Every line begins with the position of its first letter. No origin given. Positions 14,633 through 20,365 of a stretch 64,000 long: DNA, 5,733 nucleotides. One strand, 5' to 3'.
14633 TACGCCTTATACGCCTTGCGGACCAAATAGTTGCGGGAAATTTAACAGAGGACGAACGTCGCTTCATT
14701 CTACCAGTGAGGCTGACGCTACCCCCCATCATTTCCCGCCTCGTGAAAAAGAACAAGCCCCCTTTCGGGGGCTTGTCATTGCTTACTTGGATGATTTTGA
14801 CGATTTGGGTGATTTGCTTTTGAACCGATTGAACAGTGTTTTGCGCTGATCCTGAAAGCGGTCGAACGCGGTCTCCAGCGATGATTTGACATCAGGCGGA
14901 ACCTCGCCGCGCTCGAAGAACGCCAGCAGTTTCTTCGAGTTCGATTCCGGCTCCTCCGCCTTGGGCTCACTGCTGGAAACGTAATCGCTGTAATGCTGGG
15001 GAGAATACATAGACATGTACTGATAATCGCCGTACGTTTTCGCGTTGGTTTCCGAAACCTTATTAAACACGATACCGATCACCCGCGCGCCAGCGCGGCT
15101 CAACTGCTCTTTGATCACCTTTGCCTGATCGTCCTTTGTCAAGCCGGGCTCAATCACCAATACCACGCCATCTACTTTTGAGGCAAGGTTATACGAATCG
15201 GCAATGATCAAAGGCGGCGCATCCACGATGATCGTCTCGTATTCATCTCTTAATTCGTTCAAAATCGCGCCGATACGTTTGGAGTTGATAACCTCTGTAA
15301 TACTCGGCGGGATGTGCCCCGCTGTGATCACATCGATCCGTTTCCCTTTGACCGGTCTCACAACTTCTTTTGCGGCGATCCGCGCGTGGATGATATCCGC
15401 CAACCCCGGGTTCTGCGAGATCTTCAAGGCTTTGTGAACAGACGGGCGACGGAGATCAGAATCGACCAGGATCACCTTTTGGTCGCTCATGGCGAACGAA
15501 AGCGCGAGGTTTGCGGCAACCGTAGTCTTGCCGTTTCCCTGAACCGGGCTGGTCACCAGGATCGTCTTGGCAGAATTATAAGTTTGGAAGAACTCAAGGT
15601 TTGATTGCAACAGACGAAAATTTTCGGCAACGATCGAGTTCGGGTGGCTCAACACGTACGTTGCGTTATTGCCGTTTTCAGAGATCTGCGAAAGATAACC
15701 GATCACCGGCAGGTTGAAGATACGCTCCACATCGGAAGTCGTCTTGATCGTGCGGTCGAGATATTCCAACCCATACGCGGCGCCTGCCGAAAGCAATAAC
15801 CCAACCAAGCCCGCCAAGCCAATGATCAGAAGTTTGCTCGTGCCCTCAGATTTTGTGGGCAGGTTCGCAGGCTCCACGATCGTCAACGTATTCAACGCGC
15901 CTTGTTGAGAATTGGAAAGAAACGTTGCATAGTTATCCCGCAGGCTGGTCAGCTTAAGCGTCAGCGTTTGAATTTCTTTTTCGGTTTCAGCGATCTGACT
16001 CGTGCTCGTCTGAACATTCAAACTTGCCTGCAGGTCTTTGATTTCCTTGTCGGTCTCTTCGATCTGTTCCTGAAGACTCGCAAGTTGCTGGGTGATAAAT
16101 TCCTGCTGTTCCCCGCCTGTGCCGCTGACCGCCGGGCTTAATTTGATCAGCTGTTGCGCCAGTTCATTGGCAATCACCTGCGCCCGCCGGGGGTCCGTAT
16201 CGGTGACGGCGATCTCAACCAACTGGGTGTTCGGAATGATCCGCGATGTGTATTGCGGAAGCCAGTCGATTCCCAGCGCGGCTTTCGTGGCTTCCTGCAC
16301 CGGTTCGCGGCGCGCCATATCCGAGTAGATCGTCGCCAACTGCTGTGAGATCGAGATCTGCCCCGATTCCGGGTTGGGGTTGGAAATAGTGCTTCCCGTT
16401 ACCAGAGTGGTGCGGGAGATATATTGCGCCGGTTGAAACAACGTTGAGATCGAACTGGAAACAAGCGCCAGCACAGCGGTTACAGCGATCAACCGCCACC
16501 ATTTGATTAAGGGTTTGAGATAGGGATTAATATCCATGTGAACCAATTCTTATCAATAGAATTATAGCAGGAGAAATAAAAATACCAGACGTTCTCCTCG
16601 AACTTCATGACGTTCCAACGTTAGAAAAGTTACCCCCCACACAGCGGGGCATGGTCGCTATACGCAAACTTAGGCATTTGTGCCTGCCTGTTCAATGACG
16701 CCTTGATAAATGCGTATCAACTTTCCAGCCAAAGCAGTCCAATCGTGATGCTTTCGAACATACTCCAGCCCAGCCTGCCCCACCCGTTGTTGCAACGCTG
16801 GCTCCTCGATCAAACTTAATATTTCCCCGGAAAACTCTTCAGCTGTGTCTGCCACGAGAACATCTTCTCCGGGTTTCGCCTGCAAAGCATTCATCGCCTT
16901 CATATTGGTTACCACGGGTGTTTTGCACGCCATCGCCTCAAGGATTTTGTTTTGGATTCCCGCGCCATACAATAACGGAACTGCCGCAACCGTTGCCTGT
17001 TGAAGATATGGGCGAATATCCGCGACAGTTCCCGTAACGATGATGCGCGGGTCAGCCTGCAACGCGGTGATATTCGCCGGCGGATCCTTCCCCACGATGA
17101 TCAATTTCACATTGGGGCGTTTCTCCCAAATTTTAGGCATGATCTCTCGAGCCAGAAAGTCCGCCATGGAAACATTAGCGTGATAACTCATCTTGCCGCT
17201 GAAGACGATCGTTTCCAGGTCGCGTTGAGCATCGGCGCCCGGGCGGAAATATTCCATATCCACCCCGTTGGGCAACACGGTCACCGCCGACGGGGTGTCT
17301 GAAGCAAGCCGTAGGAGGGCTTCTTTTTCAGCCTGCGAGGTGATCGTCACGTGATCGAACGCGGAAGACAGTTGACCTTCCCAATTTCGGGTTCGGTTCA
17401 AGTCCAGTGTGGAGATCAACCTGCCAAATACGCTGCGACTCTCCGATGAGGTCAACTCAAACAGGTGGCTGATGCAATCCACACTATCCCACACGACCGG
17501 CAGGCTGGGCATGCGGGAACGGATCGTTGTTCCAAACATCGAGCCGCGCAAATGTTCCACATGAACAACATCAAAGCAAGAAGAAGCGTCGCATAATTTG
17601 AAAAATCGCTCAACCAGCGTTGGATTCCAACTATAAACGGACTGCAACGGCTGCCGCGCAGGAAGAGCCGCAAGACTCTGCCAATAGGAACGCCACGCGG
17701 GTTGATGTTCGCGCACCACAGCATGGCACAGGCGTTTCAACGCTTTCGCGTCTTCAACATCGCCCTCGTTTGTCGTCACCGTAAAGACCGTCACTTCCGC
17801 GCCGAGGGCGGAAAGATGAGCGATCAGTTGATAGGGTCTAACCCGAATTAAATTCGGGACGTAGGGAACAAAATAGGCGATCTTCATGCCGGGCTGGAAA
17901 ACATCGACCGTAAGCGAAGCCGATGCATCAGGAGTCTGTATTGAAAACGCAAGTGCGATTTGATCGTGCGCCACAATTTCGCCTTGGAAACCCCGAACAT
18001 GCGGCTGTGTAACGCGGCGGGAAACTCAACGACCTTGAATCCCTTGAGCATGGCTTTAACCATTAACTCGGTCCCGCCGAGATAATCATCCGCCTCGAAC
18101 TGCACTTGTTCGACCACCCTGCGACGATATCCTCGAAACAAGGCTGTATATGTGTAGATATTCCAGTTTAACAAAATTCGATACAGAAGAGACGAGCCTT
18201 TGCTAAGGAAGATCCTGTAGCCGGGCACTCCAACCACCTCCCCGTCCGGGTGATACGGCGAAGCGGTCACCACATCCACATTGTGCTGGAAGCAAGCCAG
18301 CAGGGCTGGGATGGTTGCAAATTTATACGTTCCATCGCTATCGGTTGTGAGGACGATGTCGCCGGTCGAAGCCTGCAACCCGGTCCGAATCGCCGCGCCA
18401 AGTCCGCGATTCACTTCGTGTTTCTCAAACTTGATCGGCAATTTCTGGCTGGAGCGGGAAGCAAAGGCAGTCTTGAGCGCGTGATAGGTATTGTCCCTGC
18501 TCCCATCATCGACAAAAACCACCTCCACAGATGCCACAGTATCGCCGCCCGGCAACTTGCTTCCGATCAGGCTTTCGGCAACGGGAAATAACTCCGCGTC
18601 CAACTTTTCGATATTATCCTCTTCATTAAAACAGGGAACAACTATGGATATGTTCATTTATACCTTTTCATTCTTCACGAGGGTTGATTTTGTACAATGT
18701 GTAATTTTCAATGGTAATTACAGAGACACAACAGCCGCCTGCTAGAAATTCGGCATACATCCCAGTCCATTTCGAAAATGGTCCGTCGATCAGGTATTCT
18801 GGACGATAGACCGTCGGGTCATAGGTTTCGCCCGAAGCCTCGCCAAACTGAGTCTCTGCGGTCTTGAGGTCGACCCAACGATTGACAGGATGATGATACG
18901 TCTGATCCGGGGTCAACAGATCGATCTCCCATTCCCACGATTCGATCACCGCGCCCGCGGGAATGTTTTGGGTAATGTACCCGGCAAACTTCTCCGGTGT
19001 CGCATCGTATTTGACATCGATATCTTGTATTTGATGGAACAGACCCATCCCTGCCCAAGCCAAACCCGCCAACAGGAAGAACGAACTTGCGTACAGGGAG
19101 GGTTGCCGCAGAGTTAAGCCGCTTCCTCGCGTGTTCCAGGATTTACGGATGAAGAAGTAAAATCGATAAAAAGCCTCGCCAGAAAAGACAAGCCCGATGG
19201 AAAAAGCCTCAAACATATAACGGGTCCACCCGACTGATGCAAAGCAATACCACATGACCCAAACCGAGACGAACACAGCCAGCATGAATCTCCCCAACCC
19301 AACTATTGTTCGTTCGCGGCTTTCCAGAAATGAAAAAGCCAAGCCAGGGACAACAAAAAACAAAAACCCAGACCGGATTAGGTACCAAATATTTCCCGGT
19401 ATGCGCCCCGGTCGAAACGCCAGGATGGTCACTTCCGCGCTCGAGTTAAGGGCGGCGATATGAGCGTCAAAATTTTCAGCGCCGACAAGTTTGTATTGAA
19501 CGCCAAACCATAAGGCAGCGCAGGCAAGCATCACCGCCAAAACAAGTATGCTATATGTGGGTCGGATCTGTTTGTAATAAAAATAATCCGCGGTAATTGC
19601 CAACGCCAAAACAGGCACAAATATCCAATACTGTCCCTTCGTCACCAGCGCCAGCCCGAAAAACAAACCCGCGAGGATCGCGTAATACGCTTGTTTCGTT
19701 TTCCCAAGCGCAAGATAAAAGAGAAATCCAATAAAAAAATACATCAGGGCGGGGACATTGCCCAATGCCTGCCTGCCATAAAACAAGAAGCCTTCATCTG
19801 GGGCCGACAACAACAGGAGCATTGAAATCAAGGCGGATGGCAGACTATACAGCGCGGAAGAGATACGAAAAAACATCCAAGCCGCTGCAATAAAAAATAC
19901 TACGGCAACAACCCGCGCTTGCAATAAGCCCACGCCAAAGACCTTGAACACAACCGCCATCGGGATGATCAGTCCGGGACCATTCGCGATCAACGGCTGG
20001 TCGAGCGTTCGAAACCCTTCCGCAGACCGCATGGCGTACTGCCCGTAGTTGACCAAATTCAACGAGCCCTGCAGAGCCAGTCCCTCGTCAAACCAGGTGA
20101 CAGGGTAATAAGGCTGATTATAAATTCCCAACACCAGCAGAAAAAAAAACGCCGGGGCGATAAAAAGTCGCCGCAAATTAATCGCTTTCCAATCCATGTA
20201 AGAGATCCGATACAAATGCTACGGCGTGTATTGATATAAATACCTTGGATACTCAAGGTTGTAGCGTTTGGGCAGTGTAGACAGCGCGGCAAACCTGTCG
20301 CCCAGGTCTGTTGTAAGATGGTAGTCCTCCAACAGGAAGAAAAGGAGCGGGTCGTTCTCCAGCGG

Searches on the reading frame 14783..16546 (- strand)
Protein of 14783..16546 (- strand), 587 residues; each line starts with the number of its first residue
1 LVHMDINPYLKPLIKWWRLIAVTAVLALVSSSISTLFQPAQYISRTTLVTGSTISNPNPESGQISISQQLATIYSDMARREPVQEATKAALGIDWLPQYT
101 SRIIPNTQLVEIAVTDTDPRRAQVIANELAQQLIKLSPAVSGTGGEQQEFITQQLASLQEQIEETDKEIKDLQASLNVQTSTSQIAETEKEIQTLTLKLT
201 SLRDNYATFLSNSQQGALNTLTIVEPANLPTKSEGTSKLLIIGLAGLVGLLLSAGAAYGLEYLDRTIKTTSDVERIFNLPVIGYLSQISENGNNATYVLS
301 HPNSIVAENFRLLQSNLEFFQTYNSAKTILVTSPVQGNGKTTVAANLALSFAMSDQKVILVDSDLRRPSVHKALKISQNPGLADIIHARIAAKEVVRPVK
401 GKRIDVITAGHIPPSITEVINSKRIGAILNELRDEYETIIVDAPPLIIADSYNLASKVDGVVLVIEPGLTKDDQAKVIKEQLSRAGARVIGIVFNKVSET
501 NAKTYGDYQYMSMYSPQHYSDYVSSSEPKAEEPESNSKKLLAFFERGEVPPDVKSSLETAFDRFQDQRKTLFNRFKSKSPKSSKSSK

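Call 71: search_protein_families(library=pfam, proteins=[window:14783-16546:-], max_evalue=0.0001)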
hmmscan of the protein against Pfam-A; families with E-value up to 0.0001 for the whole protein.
window:14783-16546:- (587 aa): 5 families
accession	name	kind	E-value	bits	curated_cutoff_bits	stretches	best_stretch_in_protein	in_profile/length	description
PF10609.15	ParA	-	1e-11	45.2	27.1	1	327-497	4-175/246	NUBPL iron-transfer P-loop NTPase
PF13614.12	AAA_31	-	3.7e-11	43.7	27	1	327-467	2-149/177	AAA domain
PF01656.29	CbiA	-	1.9e-09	38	25.4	1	329-504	1-90/125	CobQ/CobB/MinD/ParA nucleotide binding domain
PF13500.12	AAA_26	-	5.4e-05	23.6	27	0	454-501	123-171/198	AAA domain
PF00448.28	SRP54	-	9.1e-05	22.6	22.7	0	335-386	9-60/196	SRP54-type protein, GTPase domain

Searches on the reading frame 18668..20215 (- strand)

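Call 71: search_protein_families(library=pfam, proteins=[window:18668-20215:-], max_evalue=0.0001)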
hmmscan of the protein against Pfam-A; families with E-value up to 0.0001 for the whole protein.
window:18668-20215:- (515 aa): 1 family
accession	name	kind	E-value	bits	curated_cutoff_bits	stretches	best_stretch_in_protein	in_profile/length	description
PF13231.12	PMT_2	-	3.3e-05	24.6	26.1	1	86-234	10-155/160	Dolichyl-phosphate-mannose-protein mannosyltransferase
